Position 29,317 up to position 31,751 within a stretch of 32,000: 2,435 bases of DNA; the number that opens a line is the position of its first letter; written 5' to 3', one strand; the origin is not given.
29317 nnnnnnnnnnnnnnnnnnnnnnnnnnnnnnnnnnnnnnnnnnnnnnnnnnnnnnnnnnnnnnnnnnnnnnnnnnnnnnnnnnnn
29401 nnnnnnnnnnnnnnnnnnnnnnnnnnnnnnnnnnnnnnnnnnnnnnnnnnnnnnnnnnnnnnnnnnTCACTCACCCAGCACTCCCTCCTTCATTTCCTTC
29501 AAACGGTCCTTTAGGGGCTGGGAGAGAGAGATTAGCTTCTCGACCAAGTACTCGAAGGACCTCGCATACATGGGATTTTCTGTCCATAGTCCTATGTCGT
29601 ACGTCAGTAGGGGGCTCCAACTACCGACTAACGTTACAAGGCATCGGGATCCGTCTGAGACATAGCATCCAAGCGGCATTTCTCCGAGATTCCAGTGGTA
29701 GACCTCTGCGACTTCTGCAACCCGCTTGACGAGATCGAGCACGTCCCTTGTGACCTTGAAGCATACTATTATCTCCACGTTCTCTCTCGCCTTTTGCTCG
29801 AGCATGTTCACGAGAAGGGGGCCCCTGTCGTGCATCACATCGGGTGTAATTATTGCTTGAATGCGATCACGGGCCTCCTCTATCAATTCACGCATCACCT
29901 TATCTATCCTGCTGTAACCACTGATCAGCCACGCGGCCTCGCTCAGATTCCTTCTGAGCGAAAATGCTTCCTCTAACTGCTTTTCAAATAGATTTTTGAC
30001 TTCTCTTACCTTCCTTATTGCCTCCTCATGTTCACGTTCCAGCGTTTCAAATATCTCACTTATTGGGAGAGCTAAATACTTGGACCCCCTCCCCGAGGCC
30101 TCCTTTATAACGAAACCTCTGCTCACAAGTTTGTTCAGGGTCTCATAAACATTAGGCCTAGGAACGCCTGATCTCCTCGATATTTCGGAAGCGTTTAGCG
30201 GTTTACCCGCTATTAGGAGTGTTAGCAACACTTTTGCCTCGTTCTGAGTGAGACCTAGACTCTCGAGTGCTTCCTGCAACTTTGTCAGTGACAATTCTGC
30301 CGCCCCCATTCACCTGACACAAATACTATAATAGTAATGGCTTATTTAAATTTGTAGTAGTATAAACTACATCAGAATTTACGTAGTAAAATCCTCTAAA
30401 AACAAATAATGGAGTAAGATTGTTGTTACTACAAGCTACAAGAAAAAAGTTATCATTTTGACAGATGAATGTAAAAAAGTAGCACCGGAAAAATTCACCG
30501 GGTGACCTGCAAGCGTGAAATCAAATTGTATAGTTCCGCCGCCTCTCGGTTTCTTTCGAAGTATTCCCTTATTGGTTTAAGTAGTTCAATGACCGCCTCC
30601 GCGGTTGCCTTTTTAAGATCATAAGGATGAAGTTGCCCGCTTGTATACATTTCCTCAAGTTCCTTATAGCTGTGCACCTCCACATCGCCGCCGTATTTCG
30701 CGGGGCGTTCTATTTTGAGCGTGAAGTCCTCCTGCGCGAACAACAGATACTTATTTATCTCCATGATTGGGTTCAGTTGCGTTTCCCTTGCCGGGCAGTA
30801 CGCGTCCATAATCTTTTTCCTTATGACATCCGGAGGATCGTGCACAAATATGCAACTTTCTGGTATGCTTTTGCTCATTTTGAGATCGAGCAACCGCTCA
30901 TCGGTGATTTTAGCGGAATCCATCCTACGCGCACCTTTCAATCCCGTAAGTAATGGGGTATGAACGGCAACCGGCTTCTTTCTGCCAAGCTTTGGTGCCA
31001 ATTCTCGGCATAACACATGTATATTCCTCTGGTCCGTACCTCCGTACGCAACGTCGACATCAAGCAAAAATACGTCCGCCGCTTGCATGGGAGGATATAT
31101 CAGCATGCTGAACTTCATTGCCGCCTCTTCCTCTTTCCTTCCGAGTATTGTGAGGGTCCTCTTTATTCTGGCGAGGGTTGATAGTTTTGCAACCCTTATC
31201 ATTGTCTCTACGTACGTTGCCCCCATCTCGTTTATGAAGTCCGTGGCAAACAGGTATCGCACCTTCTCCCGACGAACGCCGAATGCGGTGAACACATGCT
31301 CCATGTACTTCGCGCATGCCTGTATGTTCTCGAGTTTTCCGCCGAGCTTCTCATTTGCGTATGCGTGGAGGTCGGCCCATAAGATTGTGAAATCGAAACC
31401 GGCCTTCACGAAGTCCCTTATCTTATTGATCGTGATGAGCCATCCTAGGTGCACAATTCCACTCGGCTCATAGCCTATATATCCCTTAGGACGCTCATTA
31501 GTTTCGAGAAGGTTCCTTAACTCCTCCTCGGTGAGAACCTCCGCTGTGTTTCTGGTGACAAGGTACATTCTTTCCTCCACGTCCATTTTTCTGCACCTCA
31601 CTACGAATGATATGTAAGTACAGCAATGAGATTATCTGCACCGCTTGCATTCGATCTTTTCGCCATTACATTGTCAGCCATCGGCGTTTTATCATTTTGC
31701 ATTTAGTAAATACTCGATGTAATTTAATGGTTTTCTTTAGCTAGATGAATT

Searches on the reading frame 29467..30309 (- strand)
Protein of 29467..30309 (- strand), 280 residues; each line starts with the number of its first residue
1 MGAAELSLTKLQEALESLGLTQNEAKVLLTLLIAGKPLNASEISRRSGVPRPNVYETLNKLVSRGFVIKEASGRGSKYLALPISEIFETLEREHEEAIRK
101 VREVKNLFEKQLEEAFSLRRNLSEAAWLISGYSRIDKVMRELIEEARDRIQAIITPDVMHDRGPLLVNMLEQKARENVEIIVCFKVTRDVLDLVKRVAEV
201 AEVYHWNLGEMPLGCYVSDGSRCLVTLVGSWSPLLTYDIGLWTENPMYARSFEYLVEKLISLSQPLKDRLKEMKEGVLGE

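Call 89: search_protein_families(library=pfam, proteins=[window:29467-30309:-], max_evalue=0.001)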
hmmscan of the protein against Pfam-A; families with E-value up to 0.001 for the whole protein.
window:29467-30309:- (280 aa): 6 families
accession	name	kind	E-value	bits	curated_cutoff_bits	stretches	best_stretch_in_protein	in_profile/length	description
PF01978.25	TrmB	-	6.6e-19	68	25.6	1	15-82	1-66/68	Sugar-specific transcriptional regulator TrmB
PF12802.13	MarR_2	-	7.5e-09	36.1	27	1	18-74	1-57/61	MarR family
PF09339.16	HTH_IclR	-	4.1e-08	33.3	22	1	27-67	8-48/52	IclR helix-turn-helix domain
PF12840.13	HTH_20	-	1.3e-06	28.7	27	1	28-67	9-48/51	Helix-turn-helix domain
PF01047.28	MarR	-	0.00013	22.2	24.6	1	20-72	1-52/59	MarR family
PF01022.26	HTH_5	-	0.00033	20.9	22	1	25-69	3-47/47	Bacterial regulatory protein, arsR family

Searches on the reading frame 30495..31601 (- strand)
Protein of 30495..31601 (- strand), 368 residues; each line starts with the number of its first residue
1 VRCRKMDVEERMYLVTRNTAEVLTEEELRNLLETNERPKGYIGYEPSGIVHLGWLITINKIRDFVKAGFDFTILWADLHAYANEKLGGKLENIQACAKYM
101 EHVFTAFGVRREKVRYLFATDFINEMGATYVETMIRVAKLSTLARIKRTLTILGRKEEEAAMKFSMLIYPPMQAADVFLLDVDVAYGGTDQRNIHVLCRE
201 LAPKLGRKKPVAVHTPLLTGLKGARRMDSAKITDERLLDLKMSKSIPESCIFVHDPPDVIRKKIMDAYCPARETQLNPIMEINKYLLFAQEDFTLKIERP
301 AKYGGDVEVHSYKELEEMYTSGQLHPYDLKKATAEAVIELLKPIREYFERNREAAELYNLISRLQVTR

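Call 89: search_protein_families(library=pfam, proteins=[window:30495-31601:-], max_evalue=0.001)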
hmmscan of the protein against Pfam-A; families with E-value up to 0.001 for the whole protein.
window:30495-31601:- (368 aa): 1 family
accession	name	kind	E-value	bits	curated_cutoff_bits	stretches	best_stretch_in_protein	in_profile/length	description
PF00579.31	tRNA-synt_1b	-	2.7e-45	155.4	21.1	1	35-342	3-292/292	tRNA synthetases class I (W and Y)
